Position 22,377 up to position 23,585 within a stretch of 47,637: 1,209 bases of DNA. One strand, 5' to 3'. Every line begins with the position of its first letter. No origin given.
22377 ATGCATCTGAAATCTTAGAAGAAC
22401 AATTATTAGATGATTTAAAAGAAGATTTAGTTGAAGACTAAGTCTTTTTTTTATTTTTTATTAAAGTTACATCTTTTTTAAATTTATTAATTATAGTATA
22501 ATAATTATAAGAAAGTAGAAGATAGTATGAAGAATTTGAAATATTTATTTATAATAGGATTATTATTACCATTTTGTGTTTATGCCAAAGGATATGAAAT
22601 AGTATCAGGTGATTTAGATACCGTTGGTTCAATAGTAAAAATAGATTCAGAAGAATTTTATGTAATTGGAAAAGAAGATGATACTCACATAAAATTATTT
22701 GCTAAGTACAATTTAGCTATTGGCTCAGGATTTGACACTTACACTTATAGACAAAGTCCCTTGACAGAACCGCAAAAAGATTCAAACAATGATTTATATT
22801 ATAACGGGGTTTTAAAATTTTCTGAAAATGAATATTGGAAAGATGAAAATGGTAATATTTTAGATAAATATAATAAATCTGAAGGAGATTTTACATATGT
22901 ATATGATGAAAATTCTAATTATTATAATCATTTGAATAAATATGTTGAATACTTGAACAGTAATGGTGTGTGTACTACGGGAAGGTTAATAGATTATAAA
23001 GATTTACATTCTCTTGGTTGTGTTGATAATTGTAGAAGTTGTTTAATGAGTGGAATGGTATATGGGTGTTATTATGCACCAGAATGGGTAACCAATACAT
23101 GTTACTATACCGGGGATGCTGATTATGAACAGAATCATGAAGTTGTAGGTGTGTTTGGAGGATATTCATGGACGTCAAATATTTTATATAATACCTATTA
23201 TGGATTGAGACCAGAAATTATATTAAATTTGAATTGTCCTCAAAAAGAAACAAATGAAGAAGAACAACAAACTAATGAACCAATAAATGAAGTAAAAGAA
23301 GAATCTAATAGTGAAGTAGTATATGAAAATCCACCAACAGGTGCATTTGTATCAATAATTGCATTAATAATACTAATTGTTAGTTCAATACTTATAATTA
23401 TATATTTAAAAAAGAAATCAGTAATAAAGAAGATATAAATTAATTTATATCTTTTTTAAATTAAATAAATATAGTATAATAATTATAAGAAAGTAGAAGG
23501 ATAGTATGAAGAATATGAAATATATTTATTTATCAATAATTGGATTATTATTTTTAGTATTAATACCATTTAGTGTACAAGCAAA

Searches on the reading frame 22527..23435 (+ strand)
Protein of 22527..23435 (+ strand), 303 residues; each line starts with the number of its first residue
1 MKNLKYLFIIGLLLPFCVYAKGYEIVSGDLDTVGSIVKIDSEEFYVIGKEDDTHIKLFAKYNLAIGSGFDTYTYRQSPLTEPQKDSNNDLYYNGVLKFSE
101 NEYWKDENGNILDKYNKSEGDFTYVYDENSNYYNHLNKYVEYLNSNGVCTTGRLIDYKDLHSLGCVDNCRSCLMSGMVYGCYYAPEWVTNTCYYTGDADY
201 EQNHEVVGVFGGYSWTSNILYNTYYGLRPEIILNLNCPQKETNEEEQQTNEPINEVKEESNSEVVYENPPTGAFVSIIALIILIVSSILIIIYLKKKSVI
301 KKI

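Call 13: search_protein_families(library=pfam, proteins=[window:22527-23435:+], max_evalue=1)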
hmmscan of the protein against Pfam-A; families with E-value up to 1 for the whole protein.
window:22527-23435:+ (303 aa): 2 families
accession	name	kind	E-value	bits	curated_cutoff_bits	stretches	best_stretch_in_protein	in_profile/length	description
PF13273.12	DUF4064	-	0.016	15.8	32.1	1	243-298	33-85/102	Protein of unknown function (DUF4064)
PF02009.21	RIFIN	-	0.018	15.4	32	1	241-294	252-305/327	Rifin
